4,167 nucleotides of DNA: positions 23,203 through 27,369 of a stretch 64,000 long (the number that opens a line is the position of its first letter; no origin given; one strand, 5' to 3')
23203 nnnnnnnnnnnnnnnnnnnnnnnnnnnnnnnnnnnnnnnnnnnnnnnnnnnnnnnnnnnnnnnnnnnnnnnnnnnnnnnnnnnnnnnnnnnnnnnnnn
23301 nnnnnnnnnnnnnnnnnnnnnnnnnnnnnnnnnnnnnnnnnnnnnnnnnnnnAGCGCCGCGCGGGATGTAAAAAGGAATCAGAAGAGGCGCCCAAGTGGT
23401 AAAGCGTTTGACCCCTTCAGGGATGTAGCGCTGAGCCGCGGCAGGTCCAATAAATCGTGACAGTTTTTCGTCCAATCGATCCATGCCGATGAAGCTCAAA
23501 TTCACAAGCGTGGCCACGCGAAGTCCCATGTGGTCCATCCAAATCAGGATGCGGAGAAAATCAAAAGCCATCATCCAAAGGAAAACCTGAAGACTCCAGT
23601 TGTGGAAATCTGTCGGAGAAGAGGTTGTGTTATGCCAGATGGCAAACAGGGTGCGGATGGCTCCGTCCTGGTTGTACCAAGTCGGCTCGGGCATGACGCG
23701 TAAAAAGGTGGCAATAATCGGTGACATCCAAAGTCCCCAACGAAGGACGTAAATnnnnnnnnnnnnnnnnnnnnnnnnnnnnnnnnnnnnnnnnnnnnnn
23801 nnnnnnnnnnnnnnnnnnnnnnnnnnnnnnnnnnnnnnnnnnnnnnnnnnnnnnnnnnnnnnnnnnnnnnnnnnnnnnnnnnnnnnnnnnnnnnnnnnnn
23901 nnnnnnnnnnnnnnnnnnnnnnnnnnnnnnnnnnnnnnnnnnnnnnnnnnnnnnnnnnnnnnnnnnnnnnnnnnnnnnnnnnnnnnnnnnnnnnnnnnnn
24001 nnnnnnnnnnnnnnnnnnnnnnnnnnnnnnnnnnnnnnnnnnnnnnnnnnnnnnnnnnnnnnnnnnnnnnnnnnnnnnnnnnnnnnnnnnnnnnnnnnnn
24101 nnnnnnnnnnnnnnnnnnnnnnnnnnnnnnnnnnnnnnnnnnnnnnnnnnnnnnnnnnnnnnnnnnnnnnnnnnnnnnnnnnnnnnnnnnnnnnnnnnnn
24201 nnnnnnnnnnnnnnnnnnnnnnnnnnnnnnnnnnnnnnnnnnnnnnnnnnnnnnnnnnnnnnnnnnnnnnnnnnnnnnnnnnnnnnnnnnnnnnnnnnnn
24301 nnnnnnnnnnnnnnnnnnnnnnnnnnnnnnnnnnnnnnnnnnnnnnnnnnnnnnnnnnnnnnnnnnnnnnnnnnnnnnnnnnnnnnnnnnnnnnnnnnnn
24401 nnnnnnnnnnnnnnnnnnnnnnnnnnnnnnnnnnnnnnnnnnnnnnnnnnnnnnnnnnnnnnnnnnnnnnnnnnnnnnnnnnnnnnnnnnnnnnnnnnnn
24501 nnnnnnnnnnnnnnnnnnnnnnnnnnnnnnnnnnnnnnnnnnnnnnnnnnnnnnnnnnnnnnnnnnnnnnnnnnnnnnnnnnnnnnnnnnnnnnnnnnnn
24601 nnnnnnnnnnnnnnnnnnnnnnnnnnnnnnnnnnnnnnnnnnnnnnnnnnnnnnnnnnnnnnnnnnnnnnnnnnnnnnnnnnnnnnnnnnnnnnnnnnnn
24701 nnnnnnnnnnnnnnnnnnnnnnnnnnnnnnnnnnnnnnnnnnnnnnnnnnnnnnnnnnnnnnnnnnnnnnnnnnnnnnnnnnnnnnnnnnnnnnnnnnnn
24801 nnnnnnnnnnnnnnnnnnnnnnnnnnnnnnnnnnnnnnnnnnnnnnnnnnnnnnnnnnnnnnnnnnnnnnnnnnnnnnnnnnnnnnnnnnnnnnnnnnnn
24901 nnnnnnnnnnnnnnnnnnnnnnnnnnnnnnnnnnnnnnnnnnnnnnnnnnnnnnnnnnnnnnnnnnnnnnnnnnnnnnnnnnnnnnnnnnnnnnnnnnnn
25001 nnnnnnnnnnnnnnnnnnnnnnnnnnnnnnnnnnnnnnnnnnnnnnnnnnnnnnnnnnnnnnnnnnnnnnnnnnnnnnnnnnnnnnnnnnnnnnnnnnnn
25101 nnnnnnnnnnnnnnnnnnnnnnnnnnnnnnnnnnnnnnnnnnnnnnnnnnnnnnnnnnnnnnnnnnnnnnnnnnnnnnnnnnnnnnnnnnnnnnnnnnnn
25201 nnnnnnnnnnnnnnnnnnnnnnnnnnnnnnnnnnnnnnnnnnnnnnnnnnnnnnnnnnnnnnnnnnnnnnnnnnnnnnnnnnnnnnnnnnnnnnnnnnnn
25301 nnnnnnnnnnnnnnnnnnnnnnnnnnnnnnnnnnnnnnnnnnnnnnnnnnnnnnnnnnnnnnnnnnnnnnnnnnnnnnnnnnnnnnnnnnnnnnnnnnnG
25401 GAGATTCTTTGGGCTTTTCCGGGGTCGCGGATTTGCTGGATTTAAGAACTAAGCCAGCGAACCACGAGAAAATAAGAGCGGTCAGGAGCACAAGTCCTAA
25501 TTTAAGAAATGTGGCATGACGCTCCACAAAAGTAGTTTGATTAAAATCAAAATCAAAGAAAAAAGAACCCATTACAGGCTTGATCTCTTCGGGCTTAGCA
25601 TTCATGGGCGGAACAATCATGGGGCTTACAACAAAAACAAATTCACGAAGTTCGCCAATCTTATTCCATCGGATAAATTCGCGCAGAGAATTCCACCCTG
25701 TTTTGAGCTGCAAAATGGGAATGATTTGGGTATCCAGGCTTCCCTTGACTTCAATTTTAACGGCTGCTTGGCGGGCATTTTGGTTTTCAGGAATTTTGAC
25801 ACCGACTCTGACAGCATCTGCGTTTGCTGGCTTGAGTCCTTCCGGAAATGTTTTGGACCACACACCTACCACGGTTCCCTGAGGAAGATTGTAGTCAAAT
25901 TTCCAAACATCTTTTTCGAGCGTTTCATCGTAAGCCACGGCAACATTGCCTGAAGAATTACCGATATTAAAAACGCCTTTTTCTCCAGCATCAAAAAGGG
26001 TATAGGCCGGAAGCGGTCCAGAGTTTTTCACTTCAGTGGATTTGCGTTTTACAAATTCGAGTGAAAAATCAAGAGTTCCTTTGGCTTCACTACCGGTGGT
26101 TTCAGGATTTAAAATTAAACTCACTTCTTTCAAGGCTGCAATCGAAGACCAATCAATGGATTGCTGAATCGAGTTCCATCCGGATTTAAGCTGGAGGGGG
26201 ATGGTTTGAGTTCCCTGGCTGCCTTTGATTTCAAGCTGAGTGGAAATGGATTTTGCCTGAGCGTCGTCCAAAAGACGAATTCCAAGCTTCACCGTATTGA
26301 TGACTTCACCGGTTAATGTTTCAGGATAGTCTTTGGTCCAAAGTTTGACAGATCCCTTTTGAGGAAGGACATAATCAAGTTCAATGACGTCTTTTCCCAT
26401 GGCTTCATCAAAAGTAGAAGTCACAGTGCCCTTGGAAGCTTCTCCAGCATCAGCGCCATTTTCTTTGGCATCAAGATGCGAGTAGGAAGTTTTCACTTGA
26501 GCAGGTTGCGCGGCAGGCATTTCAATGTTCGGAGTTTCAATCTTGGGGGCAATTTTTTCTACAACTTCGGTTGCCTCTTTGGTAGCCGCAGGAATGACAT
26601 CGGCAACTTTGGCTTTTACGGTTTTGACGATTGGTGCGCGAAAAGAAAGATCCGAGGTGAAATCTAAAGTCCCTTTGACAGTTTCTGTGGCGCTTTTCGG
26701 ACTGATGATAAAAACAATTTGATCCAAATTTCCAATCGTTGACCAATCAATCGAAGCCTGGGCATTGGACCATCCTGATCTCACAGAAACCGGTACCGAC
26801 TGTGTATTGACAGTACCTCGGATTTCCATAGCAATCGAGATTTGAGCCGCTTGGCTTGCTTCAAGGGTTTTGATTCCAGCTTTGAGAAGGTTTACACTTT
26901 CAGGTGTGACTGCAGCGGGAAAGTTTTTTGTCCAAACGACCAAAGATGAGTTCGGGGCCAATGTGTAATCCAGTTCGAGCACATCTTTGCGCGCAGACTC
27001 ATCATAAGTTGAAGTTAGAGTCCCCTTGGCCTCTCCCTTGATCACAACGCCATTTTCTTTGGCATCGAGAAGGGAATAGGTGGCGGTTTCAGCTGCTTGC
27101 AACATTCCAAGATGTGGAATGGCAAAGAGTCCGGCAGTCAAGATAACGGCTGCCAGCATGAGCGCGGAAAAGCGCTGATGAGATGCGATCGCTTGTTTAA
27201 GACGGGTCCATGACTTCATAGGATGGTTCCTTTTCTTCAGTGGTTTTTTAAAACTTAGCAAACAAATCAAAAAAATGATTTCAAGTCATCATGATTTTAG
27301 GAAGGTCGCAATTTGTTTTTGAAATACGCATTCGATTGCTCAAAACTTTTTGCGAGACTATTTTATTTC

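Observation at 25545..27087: Three tandem, diverged 150-aa domain repeats at the extracytoplasmic N-terminus of the giant protein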

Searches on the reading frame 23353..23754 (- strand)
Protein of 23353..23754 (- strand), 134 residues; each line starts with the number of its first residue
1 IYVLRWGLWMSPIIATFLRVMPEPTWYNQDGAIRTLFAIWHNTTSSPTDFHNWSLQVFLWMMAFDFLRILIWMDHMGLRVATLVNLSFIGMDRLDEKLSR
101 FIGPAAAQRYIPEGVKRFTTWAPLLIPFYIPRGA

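Call 47: find_related_loci(query=A3, collection=genome_contigs, flank=10000)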
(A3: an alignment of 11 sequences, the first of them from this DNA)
Query A3 (134 aa) in genome_contigs; peptide patterns used: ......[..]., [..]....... (x = any residue, [..] = any of these).
599 stretches matched a pattern (row limit reached: there are more); 569 encode a relative of the query (tblastn E <= 1e-3); the best 80 are kept; 80 distinct loci.
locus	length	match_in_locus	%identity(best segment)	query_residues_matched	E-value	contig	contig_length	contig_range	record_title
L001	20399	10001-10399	83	1-133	9e-77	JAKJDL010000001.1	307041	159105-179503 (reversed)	MAG: Candidatus Omnitrophota bacterium isolate UR.bin134 NODE_1_length_307041_cov_4.371089, whole genome shotgun sequenc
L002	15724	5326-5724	84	1-133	1e-76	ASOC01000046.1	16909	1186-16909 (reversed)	Candidatus Omnitrophus fodinae SCGC AAA011-A17 A11A17DRAFT_contig_45_0.46_C, whole genome shotgun sequence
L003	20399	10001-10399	86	1-133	1e-76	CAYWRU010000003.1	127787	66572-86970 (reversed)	MAG TPA_asm: uncultured bacterium isolate SRP257259_co1_296 genome assembly, contig: NODE_114_length_127787_cov_6.199504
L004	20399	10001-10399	83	1-133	4e-76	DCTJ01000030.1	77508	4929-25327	MAG TPA_asm: Candidatus Omnitrophica bacterium UBA1443 UBA1443_contig_6182, whole genome shotgun sequence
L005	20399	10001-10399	84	1-133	4e-76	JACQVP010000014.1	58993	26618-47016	MAG: Candidatus Omnitrophota bacterium isolate NC_groundwater_1466_Ag_S-0.65um_60_22 S_p65_S5_coassembly_k141_671372, wh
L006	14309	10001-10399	84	1-133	9e-76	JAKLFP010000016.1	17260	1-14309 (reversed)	MAG: Candidatus Omnitrophota bacterium isolate RA.bin19 RA.bin19_16, whole genome shotgun sequence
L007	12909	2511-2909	81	1-133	2e-75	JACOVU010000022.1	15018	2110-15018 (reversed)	MAG: Candidatus Omnitrophota bacterium isolate NC_groundwater_108_Ag_S-0.2um_46_37 S_p2_S4_170907_scaffold_435763, whole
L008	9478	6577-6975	80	1-133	3e-75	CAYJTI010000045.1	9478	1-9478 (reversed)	MAG TPA_asm: uncultured bacterium isolate ERP125453_co1_299 genome assembly, contig: NODE_8601_length_9478_cov_4.773851,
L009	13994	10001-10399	81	1-133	7e-75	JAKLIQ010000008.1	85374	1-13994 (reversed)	MAG: Candidatus Omnitrophota bacterium isolate RA.bin90 RA.bin90_8, whole genome shotgun sequence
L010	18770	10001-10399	82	1-133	5e-74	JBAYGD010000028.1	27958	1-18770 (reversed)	MAG: Candidatus Omnitrophota bacterium isolate SO_2016_GW1_117 scaffold03020_OW334_2016, whole genome shotgun sequence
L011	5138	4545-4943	82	1-133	2e-74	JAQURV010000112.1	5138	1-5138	MAG: Candidatus Omnitrophota bacterium isolate STD1_81 NODE_62586_length_5138_cov_3.185392_Sandtown_D1, whole genome sho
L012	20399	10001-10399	82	1-133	2e-74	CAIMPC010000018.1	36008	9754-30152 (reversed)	MAG: Candidatus Omnitrophica bacterium isolate AM5_bin-0158 genome assembly, contig: bin-0158:18/73, whole genome shotgu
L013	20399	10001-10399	82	1-133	1e-74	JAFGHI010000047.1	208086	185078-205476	MAG: Candidatus Omnitrophota bacterium isolate Zod_Metabat.1447 k87_11021542, whole genome shotgun sequence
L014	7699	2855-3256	81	1-134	3e-74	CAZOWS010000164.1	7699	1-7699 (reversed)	MAG TPA_asm: uncultured Actinomycetota bacterium isolate binchicken_co203_618 genome assembly, contig: k141_4622713, who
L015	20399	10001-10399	82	1-133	3e-74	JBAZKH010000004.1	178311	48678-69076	MAG: Candidatus Omnitrophota bacterium isolate SO_2017_LW4_139 scaffold_268_c1_LW137-91_2017, whole genome shotgun seque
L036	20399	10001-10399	80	1-133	1e-72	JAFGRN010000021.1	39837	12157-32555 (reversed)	MAG: Candidatus Omnitrophota bacterium isolate Zod_Metabat.83 k87_3227824, whole genome shotgun sequence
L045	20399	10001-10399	80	1-133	2e-72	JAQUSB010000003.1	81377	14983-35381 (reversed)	MAG: Candidatus Omnitrophota bacterium isolate STD1_87 NODE_589_length_81377_cov_5.115815_Sandtown_D1, whole genome shot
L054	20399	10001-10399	77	1-133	2e-71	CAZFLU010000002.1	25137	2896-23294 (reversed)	MAG TPA_asm: uncultured Planctomycetia bacterium isolate SRP141376_co2_367 genome assembly, contig: NODE_4188_length_251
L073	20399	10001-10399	76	1-133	5e-69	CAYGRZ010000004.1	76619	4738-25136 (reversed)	MAG TPA_asm: uncultured Planctomycetia bacterium isolate ERP119294_co1_123 genome assembly, contig: NODE_315_length_7661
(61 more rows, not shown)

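Call 53: search_protein_families(library=pfam, proteins=[L036:3428-5740:+, L015:16990-17871:+, L012:5625-7583:+, L054:15971-16909:+, L073:17780-18586:+, L045:18639-19892:+], max_evalue=0.01)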
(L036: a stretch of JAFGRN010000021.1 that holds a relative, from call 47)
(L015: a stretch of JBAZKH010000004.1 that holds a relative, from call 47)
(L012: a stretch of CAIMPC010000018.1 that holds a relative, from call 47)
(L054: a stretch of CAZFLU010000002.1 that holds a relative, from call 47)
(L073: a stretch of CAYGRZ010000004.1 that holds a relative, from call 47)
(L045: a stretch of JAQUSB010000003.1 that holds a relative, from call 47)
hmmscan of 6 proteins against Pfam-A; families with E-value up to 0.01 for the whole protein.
L036:3428-5740:+ (771 aa): 2 families
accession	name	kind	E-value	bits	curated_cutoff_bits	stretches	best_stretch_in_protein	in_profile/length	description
PF10091.15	Glycoamylase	-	4.3e-62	209.9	27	1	540-754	3-220/221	Putative glucoamylase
PF21582.3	CBM30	-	8.2e-05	23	27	1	138-236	75-167/170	Carbohydrate binding domain 30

L015:16990-17871:+ (294 aa): 1 family
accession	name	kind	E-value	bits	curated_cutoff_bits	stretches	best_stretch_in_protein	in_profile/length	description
PF00528.27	BPD_transp_1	-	2.6e-18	66.8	26.4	1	107-280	7-176/184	Binding-protein-dependent transport system inner membrane component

L012:5625-7583:+ (653 aa): 3 families
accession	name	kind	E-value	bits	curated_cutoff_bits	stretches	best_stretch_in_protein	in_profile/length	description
PF13174.12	TPR_6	-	3.2e-07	31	26.3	0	406-433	3-30/33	Tetratricopeptide repeat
PF13432.12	TPR_16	-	0.0014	19.5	32.7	0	299-321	7-29/65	Tetratricopeptide repeat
PF09976.15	TPR_21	-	0.0065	16.7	25.5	1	379-477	52-147/193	Tetratricopeptide repeat-like domain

L054:15971-16909:+ (313 aa): 1 family
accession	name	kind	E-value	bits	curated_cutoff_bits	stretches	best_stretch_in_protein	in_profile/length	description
PF00528.27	BPD_transp_1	-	4.5e-18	66.1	26.4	1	96-296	3-164/184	Binding-protein-dependent transport system inner membrane component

L073:17780-18586:+ (269 aa): 0 families

L045:18639-19892:+ (418 aa): 3 families
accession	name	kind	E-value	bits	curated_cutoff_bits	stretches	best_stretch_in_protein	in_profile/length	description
PF00480.26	ROK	-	1.4e-41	143.4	22.9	2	99-256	2-154/294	ROK family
PF01869.26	BcrAD_BadFG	-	0.0061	16.6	31.5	0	99-364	1-231/271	BadF/BadG/BcrA/BcrD ATPase family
PF13412.12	HTH_24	-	0.0068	16.4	21.9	0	29-55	4-30/48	Winged helix-turn-helix DNA-binding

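Call 93: search_protein_families(library=pfam, proteins=[L036:449-1120:+, L036:1247-2713:+, L036:2798-3412:+, L036:13850-15916:+, L036:17875-18651:+], max_evalue=0.01)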
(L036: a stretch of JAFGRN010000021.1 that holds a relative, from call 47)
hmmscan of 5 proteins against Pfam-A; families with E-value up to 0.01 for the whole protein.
L036:449-1120:+ (223 aa): 2 families
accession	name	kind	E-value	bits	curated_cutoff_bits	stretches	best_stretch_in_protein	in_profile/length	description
PF00072.30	Response_reg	-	1.6e-32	112.4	30.2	1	3-113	1-111/111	Response regulator receiver domain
PF00486.34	Trans_reg_C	-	8.9e-27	93.4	26.2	1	145-220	1-77/77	Transcriptional regulatory protein, C terminal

L036:1247-2713:+ (488 aa): 6 families
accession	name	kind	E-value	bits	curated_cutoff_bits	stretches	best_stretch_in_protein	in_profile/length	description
PF02518.31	HATPase_c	-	6.1e-32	110.8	26.4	1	379-486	1-108/111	Histidine kinase-, DNA gyrase B-, and HSP90-like ATPase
PF00512.31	HisKA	-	4e-13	49.6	26.9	1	269-333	2-65/66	His Kinase A (phospho-acceptor) domain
PF00672.30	HAMP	-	4e-08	33.9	25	1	211-262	1-51/53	HAMP domain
PF14501.12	HATPase_c_5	-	0.00011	22.5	22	1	383-474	5-91/102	GHKL domain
PF13589.12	HATPase_c_3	-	0.0019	18.7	25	1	389-446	8-63/137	Histidine kinase-, DNA gyrase B-, and HSP90-like ATPase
PF13581.12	HATPase_c_2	-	0.005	17.3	27.4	1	393-465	41-112/127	Histidine kinase-like ATPase domain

L036:2798-3412:+ (204 aa): 4 families
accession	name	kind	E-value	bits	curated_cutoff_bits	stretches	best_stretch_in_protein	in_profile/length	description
PF03425.19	CBM_11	-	3.5e-07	30.9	27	1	34-171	11-141/182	Carbohydrate binding domain (family 11)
PF08547.18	CIA30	-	7.4e-05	23.3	24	1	100-166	50-119/157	Complex I intermediate-associated protein 30 (CIA30)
PF21582.3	CBM30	-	0.0023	18.4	27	1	148-201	117-169/170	Carbohydrate binding domain 30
PF03424.20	CBM_17_28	-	0.0058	17.1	25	0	135-200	116-176/176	Carbohydrate binding domain (family 17/28)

L036:13850-15916:+ (688 aa): 3 families
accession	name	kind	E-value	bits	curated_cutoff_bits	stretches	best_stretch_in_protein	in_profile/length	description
PF10091.15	Glycoamylase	-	1.1e-21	77.8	27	1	505-671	42-220/221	Putative glucoamylase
PF03425.19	CBM_11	-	0.00036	21.1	27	1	48-178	10-134/182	Carbohydrate binding domain (family 11)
PF11329.14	DUF3131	-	0.0033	16.9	20.3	1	276-371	2-85/367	Protein of unknown function (DUF3131)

L036:17875-18651:+ (258 aa): 0 families

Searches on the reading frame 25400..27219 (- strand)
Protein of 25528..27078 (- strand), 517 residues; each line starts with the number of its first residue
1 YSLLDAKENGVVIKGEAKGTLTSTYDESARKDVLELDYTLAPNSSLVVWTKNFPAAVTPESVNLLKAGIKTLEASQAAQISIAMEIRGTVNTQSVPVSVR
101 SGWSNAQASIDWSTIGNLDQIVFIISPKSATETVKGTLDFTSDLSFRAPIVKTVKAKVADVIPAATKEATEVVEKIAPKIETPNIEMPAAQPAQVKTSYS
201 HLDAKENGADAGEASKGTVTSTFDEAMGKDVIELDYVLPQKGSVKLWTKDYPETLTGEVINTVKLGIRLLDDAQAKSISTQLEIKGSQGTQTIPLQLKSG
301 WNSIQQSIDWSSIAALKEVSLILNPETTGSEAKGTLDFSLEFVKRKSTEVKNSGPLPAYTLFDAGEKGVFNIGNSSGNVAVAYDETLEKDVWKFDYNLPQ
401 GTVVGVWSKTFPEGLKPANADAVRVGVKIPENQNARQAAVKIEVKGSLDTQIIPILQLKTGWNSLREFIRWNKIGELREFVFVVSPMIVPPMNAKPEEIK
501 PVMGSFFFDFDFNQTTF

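Call 9: search_solved_structures(query=window:25400-27219:-, max_evalue=10)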
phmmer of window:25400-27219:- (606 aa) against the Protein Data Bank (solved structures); distinct sequences matched with E-value up to 10: 5.
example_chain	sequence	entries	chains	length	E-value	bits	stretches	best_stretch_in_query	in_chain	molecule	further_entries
1nkw_F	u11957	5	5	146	0.0061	18.6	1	102-204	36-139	50S ribosomal protein L9 | ribosomal protein L9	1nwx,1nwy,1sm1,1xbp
9bds_A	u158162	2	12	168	0.85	11.5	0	38-76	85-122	Transcription attenuation protein MtrB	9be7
9be8_A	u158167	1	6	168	0.9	11.4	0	38-77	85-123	Transcription attenuation protein MtrB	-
3p3d_A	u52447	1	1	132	1.3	10.9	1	289-397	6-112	Nucleoporin 53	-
5wvc_D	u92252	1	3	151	1.7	10.5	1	478-548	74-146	Caspase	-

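Call 10: find_homologous_proteins(query=window:25528-27078:-, max_evalue=0.001)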
Query seq(517 aa) (517 aa): 2 proteins with E <= 0.001 among 8000 candidates.
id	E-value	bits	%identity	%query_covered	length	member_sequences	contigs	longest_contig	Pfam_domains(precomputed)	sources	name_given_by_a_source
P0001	4.6e-76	275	42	63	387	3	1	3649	-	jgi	-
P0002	2.9e-29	121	44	31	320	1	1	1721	-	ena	-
